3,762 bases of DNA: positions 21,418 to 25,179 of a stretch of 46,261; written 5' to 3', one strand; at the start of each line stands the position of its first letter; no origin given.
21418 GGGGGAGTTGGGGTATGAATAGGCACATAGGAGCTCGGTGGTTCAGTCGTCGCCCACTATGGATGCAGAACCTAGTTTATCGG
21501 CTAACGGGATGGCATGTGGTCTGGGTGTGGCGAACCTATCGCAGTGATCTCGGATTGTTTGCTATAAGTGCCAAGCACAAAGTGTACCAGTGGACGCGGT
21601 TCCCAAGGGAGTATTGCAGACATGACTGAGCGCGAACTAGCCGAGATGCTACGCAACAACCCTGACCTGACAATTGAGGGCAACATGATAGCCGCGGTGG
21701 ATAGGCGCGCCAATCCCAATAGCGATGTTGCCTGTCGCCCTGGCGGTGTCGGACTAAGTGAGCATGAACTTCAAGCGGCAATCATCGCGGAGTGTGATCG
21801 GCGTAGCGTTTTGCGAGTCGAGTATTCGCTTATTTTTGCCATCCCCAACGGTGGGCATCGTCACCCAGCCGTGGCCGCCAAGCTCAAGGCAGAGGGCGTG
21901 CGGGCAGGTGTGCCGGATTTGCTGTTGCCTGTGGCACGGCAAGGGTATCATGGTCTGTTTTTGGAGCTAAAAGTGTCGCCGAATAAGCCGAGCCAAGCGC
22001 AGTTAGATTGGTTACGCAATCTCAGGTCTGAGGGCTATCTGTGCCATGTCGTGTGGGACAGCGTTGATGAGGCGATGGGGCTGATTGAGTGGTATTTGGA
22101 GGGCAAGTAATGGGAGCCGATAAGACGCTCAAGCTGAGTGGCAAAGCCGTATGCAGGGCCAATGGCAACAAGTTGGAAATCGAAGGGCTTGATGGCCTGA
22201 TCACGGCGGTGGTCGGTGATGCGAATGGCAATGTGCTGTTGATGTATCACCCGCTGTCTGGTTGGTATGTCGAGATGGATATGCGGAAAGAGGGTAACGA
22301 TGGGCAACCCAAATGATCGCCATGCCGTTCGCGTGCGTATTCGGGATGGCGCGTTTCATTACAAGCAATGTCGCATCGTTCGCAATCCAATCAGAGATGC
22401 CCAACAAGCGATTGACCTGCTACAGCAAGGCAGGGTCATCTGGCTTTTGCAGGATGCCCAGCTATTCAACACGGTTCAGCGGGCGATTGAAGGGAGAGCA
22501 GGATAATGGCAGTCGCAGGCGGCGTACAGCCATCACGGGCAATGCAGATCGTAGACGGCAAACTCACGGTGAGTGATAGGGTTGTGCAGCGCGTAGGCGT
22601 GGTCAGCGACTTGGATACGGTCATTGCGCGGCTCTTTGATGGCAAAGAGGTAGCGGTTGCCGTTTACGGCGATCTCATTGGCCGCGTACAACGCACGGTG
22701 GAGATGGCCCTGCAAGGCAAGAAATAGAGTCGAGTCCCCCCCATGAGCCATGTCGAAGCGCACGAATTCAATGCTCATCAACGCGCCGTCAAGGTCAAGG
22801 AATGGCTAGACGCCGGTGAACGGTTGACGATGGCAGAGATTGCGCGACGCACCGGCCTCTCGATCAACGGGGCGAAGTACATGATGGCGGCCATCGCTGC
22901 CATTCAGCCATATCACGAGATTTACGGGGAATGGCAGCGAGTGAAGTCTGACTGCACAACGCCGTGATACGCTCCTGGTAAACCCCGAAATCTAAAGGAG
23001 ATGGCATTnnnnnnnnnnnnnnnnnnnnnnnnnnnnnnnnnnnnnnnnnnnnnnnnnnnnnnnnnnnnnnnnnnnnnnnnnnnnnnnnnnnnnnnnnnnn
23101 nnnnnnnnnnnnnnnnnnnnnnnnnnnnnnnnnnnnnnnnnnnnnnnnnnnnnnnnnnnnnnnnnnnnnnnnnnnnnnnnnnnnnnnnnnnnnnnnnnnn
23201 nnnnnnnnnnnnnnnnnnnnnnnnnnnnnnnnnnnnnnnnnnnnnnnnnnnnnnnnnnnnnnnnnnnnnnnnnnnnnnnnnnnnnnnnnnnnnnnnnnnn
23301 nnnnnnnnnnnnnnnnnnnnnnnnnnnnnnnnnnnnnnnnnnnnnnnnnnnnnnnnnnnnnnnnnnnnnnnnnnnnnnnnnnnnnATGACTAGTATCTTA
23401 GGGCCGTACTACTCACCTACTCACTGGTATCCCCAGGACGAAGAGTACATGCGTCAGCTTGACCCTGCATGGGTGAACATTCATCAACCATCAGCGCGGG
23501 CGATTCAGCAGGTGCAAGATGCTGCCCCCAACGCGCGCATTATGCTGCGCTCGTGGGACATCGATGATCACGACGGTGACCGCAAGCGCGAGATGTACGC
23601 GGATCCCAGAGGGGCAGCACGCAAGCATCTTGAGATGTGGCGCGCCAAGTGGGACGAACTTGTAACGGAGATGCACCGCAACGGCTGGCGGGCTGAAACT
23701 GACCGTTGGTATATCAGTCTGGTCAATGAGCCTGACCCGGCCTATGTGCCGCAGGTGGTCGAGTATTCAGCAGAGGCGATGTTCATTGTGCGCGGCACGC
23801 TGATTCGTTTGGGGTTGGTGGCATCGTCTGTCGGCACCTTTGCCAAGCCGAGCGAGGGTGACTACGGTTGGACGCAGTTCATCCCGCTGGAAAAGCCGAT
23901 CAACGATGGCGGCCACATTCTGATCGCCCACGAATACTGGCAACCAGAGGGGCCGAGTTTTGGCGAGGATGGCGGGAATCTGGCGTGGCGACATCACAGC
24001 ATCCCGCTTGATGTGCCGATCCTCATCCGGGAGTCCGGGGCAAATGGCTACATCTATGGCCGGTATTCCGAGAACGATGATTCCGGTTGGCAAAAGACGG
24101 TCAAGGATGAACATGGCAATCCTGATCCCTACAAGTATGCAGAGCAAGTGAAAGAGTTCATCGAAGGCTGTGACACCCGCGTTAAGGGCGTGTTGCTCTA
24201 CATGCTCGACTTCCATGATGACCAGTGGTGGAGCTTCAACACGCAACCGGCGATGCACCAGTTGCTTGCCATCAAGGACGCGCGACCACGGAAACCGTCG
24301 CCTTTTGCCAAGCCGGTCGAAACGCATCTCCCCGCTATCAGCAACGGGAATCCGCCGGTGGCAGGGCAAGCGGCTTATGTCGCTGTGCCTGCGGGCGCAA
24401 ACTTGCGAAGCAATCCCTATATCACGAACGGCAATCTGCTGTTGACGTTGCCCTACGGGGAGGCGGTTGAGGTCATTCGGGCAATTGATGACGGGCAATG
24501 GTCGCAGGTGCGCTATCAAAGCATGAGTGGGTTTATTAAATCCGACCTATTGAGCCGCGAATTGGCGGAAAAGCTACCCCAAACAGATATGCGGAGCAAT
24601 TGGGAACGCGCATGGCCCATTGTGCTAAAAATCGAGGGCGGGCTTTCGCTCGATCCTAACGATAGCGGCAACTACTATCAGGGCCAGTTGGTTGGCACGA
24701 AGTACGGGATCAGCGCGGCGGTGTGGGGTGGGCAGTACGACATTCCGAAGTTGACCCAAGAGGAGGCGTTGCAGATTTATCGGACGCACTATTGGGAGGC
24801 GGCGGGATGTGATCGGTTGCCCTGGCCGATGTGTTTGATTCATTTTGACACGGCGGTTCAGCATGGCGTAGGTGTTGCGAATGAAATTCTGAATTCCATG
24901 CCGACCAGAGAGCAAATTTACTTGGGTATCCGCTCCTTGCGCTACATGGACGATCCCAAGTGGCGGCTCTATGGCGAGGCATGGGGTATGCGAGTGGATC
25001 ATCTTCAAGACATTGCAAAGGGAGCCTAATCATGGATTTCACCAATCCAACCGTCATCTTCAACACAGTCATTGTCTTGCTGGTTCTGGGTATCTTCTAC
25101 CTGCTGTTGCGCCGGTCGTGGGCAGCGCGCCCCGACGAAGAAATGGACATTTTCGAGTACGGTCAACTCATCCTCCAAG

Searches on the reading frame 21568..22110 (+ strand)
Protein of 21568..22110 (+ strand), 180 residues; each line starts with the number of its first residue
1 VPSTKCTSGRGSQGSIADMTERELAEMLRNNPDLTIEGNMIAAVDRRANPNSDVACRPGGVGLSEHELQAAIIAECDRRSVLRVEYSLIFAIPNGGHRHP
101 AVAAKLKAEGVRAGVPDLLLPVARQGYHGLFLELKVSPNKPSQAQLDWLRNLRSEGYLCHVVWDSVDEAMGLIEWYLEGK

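Call 54: search_protein_families(library=pfam, proteins=[window:21568-22110:+], max_evalue=0.01)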
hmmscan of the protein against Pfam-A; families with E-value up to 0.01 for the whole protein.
window:21568-22110:+ (180 aa): 1 family
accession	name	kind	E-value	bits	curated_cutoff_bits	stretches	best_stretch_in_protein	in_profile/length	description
PF08774.17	VRR_NUC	-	2.5e-07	31.2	23.8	1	103-161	46-111/116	VRR-NUC domain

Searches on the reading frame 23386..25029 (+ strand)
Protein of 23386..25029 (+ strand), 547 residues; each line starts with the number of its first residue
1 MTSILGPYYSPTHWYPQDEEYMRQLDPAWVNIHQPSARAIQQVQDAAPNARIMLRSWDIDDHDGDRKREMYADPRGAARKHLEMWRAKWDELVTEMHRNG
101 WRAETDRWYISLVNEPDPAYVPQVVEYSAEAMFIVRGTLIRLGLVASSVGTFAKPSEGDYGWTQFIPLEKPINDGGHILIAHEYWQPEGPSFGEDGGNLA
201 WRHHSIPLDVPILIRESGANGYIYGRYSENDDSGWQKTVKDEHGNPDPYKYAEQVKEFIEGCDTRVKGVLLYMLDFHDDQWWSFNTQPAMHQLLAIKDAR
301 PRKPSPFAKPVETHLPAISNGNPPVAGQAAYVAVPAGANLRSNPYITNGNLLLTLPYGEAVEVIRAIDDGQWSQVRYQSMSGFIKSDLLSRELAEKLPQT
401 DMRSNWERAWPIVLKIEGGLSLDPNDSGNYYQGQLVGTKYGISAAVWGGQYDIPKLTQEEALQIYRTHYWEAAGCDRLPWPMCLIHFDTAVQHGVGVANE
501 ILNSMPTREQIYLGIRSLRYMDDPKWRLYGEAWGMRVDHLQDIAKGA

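Call 54: search_protein_families(library=pfam, proteins=[window:23386-25029:+], max_evalue=0.01)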
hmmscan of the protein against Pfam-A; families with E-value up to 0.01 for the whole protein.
window:23386-25029:+ (547 aa): 2 families
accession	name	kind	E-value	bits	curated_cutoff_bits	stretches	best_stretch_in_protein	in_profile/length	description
PF05838.17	Glyco_hydro_108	-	1.3e-18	67.8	21.2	1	412-494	3-85/85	Glycosyl hydrolase 108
PF08239.17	SH3_3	-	0.00013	22.5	27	1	337-390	2-54/54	Bacterial SH3 domain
